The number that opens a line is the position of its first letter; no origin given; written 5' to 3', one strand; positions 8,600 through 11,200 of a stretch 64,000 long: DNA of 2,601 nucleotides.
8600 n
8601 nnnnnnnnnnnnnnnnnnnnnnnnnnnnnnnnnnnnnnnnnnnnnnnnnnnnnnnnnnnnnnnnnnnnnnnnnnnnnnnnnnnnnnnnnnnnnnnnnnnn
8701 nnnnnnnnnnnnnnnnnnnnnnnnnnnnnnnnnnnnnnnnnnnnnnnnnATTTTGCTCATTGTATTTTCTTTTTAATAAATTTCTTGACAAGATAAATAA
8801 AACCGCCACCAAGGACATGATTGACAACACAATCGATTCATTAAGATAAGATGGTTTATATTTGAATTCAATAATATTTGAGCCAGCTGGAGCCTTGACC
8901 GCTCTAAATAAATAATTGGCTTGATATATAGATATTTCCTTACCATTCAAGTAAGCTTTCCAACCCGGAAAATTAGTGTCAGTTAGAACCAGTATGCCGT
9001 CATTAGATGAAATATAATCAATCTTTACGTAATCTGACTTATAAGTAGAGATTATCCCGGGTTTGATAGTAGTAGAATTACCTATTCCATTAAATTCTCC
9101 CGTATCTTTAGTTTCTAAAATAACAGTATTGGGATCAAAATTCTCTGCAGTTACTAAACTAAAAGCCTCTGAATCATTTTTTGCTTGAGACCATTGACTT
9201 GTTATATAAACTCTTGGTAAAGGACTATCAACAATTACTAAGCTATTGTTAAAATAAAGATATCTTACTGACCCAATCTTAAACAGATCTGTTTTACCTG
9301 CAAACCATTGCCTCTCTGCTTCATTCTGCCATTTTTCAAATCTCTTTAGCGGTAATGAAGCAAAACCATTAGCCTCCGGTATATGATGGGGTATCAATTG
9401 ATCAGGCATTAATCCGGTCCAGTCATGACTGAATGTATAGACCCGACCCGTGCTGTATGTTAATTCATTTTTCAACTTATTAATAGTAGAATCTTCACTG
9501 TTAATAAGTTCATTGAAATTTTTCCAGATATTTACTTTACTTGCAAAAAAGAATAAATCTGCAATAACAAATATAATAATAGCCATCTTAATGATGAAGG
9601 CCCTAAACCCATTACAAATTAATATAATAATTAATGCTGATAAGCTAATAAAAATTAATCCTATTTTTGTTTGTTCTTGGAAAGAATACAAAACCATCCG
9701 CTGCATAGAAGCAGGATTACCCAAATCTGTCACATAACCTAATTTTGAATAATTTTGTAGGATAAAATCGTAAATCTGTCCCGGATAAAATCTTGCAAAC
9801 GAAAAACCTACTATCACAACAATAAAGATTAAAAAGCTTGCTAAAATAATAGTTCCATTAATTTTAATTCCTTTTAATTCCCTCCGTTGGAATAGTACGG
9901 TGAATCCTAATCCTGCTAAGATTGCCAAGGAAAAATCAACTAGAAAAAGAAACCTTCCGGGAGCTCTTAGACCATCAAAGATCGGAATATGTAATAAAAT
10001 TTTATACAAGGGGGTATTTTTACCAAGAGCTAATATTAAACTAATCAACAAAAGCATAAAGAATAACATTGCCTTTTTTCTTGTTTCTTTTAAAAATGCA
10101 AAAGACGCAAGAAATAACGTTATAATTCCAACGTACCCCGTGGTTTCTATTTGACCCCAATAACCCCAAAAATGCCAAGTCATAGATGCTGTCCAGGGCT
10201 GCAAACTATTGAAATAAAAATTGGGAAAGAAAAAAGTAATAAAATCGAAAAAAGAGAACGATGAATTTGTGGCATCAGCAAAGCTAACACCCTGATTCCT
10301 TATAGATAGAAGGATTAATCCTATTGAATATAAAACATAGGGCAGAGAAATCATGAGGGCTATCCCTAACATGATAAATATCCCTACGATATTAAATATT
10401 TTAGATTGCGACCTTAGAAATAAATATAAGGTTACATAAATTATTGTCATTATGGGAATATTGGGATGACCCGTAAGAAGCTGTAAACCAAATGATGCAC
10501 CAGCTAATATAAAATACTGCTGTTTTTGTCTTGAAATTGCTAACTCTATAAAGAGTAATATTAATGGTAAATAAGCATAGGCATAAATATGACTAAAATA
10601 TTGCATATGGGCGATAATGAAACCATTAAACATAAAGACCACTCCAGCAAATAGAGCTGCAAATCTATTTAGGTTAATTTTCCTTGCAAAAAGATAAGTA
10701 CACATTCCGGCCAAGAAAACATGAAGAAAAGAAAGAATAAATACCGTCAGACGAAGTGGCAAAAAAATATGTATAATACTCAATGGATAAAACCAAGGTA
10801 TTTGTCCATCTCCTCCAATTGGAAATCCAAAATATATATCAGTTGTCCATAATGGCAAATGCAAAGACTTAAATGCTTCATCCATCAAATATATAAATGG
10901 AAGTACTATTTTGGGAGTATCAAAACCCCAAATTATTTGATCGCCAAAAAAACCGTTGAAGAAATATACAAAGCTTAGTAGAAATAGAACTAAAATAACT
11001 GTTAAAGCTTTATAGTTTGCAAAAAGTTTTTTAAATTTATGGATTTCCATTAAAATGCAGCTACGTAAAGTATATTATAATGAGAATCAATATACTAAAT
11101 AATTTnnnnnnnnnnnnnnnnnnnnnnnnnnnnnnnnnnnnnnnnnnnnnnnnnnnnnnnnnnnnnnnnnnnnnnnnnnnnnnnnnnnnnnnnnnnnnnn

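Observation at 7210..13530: Four consecutive GT-C-fold membrane glycosyltransferases (GT39 x2, YfhO, DUF2029) form a contiguous cluster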

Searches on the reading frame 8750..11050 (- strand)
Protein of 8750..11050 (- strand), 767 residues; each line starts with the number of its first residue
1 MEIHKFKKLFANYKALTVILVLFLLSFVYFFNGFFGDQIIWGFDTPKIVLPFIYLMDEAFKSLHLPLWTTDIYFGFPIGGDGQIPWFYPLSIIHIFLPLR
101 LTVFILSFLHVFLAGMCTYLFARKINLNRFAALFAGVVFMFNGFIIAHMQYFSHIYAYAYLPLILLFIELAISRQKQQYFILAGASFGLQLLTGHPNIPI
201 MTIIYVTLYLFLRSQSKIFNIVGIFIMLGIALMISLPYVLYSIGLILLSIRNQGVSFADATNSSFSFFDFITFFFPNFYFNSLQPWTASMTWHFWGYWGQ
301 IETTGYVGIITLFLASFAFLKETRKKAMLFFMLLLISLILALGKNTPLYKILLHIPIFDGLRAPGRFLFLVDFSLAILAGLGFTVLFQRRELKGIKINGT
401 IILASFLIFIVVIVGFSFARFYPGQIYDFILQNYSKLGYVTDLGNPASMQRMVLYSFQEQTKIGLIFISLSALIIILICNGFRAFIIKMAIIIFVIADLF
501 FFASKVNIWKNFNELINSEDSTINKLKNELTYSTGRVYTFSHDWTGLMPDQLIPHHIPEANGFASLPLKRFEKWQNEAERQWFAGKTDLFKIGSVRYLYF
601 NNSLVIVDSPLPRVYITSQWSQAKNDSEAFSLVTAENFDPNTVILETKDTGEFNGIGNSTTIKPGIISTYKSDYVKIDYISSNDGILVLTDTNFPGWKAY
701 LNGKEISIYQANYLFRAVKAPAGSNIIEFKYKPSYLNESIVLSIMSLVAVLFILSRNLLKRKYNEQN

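Call 3: search_protein_families(library=pfam, proteins=[window:8750-11050:-], max_evalue=0.01)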
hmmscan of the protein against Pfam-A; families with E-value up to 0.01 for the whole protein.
window:8750-11050:- (767 aa): 2 families
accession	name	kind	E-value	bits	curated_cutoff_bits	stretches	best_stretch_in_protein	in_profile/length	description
PF09586.16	YfhO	-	6.6e-16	58.3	28.5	2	636-743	727-835/835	Bacterial membrane protein YfhO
PF13231.12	PMT_2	-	0.0059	17.3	26.1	1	93-240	14-159/160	Dolichyl-phosphate-mannose-protein mannosyltransferase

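Call 4: search_protein_families(library=ncbifam, proteins=[window:8750-11050:-], max_evalue=0.01)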
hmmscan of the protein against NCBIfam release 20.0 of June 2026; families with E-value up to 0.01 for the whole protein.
window:8750-11050:- (767 aa): 1 family
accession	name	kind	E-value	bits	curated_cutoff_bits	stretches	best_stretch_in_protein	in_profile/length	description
NF047590.1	GlcsyltransPgfM2Strep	equivalog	0.0061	14.7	1500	0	695-756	818-879/884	glycosyltransferase PgfM2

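Call 21: search_solved_structures(query=window:8750-11050:-, max_evalue=1, show_alignments=2)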
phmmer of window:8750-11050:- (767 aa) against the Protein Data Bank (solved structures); distinct sequences matched with E-value up to 1: 0.

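Call 30: find_homologous_proteins(query=window:8750-11050:-, max_evalue=0.001)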
Query window:8750-11050:- (767 aa): 193 proteins with E <= 0.001 among 8000 candidates; the best 120 are listed.
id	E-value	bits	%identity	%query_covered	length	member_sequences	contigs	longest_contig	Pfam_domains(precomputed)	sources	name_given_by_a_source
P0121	0.0e+0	1703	100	100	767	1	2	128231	PF09586.17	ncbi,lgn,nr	ncbi:YfhO family protein [Candidatus Daviesbacteria bacterium]|nr:YfhO family protein [Candidatus Da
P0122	0.0e+0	1082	64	99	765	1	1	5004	PF09586.17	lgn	-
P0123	0.0e+0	1022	62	95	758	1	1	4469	PF09586.17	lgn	-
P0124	1.4e-290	984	59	98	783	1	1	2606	PF09586.17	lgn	-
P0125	5.2e-287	973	58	98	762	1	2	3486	PF09586.17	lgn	-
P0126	1.9e-284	964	58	95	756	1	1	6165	PF09586.17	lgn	-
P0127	1.3e-281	955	58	98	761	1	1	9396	PF09586.17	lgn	-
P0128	1.1e-270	919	65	83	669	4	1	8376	-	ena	-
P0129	4.7e-242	824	50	96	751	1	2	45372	PF09586.17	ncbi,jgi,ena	-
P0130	3.8e-221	755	49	98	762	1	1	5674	PF09586.17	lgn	-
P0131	2.9e-218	745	49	98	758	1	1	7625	PF09586.17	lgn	-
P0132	8.0e-190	651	42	97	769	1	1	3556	PF09586.17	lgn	-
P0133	9.5e-174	598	42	93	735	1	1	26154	PF09586.17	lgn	-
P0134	5.3e-166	573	43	92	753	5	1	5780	PF09586.17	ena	-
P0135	2.0e-155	538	37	99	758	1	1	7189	PF09586.17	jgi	-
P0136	1.1e-152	529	40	98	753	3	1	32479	PF09586.17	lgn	-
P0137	2.8e-152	527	39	98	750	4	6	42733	PF09586.17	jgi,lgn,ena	-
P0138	1.2e-147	512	40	92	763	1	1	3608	PF09586.17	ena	-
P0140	4.6e-57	212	27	89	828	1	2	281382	PF09586.17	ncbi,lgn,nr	ncbi:MAG: YfhO family protein [Chloroflexi bacterium]|nr:YfhO family protein [Chloroflexota bacteriu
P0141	7.6e-57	212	26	74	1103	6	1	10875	PF09586.17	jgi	jgi:hypothetical protein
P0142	1.7e-56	211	26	79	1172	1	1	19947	PF09586.17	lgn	-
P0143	1.4e-55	207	30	50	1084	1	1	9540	PF09586.17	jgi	jgi:hypothetical protein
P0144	1.7e-53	201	25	98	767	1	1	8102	PF09586.17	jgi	jgi:hypothetical protein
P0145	4.9e-50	189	32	44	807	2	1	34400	PF09586.17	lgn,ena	-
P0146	6.5e-48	182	28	92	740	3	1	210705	PF09586.17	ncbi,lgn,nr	ncbi:YfhO family protein [candidate division WOR-3 bacterium]|nr:YfhO family protein [candidate divi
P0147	2.7e-47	180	27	53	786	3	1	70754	PF09586.17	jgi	-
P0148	7.4e-47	179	26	76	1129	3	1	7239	PF09586.17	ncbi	-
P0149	1.3e-46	178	31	41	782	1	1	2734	PF09586.17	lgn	-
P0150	1.4e-44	171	27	95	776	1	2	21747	PF09586.17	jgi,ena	-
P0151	1.7e-44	171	32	43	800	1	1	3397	PF09586.17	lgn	-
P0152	1.9e-44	171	24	90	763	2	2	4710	PF09586.17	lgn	-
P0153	2.6e-44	170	25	93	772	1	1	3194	PF09586.17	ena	-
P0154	2.2e-43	167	27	96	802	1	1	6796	PF09586.17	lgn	-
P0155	6.0e-43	166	26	90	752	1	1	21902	PF09586.17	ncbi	-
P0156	6.9e-43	166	31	43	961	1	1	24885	PF09586.17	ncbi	-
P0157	1.8e-42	164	28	47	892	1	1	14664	PF09586.17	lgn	-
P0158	4.0e-40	156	30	48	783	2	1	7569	PF09586.17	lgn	-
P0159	5.1e-40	156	28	99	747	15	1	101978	PF09586.17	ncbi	-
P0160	2.9e-38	150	27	94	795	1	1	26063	PF09586.17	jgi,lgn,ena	-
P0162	1.3e-37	148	30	45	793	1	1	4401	PF09586.17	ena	-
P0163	2.3e-37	147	30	48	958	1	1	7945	PF09586.17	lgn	-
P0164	3.6e-37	147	31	45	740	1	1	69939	PF09586.17,PF24677.2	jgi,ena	-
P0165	1.6e-36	144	24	91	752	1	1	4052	PF09586.17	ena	-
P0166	2.2e-36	144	27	94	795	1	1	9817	PF09586.17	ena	-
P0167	2.5e-36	144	27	94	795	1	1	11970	PF09586.17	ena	-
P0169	5.1e-36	143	26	90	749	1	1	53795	PF09586.17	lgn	-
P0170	7.0e-36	142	26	96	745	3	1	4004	PF09586.17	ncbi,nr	ncbi:MAG: YfhO family protein [Anaerolineae bacterium]|nr:YfhO family protein [Anaerolineae bacteriu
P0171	8.4e-36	142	25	96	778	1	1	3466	PF09586.17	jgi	jgi:hypothetical protein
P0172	7.7e-35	139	30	50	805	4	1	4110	PF09586.17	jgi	-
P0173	1.2e-34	138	24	98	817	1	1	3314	PF09586.17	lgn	-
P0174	3.4e-34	137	28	48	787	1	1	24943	PF09586.17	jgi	jgi:hypothetical protein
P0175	1.6e-33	135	26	88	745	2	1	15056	PF09586.17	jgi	-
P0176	1.6e-33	135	26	90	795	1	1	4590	PF09586.17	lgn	-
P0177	2.9e-33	134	30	45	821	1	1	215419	PF09586.17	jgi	jgi:hypothetical protein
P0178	6.7e-33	132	25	90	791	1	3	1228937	PF09586.17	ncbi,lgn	-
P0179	2.0e-32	131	30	48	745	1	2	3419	PF09586.17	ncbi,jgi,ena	-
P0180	3.8e-32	130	24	87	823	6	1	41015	PF09586.17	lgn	-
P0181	7.2e-32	129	25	51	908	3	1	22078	PF09586.17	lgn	-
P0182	7.7e-32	129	26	87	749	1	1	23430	PF09586.17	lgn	-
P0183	1.0e-31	129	24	90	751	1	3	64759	PF09586.17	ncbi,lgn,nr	ncbi:YfhO family protein [Patescibacteria group bacterium]|nr:YfhO family protein [Patescibacteria g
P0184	1.0e-31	129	27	98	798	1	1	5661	PF09586.17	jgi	-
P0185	1.1e-31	129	26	89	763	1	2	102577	PF09586.17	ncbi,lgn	-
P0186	1.3e-31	128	26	89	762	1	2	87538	PF09586.17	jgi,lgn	jgi:hypothetical protein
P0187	1.7e-31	128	25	81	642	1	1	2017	PF09586.17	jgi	jgi:hypothetical protein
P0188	2.4e-31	127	26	89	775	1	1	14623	PF09586.17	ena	-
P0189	2.5e-31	127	23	98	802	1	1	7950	PF09586.17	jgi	jgi:hypothetical protein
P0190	3.2e-31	127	27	52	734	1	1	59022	PF09586.17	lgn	-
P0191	7.3e-31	126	26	43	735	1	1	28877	PF09586.17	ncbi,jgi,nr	ncbi:MAG: hypothetical protein QOF78_1721 [Phycisphaerales bacterium]|jgi:hypothetical protein|nr:hy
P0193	7.6e-31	126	25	89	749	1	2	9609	PF09586.17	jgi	jgi:hypothetical protein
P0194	1.0e-30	125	27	92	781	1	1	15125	PF09586.17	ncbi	-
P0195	1.1e-30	125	26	89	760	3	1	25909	PF09586.17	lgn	-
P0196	1.2e-30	125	26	89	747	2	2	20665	PF09586.17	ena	-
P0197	1.3e-30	125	27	91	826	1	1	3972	PF09586.17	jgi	jgi:hypothetical protein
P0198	1.8e-30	124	32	45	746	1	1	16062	PF09586.17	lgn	-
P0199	2.1e-30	124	29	46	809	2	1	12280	PF09586.17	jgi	-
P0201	3.2e-30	124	25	89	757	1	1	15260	PF09586.17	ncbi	-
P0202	4.4e-30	123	25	97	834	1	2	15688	PF09586.17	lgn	-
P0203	6.6e-30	123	29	42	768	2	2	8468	PF09586.17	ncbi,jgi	-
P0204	7.9e-30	122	26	96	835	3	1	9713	PF09586.17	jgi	jgi:hypothetical protein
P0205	1.0e-29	122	24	90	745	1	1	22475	PF09586.17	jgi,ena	-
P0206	1.4e-29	121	31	45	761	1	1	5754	PF09586.17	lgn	-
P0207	1.7e-29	121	27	89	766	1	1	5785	PF09586.17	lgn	-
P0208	1.8e-29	121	27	50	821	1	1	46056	PF09586.17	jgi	jgi:hypothetical protein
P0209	3.3e-29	120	28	45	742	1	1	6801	PF09586.17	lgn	-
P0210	3.4e-29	120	28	46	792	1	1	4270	PF09586.17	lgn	-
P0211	3.5e-29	120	24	88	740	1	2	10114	PF09586.17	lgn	-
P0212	3.6e-29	120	25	89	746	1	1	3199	PF09586.17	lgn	-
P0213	3.8e-29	120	29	44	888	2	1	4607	PF09586.17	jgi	jgi:hypothetical protein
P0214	7.8e-29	119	28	47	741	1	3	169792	PF09586.17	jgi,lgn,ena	-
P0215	1.2e-28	118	26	89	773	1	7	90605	PF09586.17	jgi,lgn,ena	-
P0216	2.2e-28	118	26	89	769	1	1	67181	PF09586.17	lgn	-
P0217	2.8e-28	117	27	46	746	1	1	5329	PF09586.17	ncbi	-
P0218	3.0e-28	117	24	89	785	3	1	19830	PF09586.17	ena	-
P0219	5.4e-28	116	23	66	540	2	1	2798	PF09586.17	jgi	jgi:hypothetical protein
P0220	9.1e-28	116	25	87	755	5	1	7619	PF09586.17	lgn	-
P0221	1.5e-27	115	30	42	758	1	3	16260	PF09586.17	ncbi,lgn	ncbi:MAG: YfhO family protein [Anaerolineae bacterium]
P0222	1.6e-27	115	24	95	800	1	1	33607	PF09586.17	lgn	-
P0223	2.3e-27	114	26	87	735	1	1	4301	PF09586.17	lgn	-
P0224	6.1e-27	113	24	94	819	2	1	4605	PF09586.17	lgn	-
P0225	9.4e-27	112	26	48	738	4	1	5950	PF09586.17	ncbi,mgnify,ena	mgnify:CR=1 FL=1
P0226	2.0e-26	111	30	44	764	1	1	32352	PF09586.17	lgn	-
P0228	3.3e-26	110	25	89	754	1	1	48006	PF09586.17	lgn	-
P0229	3.4e-26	110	23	90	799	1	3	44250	PF09586.17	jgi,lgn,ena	-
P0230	3.9e-26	110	24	89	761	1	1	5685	PF09586.17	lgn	-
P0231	5.2e-26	110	25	89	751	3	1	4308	PF09586.17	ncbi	-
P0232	5.5e-26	110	30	20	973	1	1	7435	PF09586.17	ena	-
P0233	6.0e-26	109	30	44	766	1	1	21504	PF09586.17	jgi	jgi:hypothetical protein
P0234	7.2e-26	109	25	44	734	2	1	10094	PF09586.17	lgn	-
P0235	1.1e-25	109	24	93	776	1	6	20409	PF09586.17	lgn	-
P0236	1.1e-25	109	25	90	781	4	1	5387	PF09586.17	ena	-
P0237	1.1e-25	109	30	44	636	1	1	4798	PF09586.17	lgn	-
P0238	4.0e-25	107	22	93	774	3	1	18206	PF09586.17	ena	-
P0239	5.4e-25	106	25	93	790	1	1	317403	PF09586.17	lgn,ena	-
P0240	8.1e-25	106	25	87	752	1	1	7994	PF09586.17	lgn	-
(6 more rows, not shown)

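Call 76: find_encoding_contigs(protein=P0127, flank=10000, max_places=2)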
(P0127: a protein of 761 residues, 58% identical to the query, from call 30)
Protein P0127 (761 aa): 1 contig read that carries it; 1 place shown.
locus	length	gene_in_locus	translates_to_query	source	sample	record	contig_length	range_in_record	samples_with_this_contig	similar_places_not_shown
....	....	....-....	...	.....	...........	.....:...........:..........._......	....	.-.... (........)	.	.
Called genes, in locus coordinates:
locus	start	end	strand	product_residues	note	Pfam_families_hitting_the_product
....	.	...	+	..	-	?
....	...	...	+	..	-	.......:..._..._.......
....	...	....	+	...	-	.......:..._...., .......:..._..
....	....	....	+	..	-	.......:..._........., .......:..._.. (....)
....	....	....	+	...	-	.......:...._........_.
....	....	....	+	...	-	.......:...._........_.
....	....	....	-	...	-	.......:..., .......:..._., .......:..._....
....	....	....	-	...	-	-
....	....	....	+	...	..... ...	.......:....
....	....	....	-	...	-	?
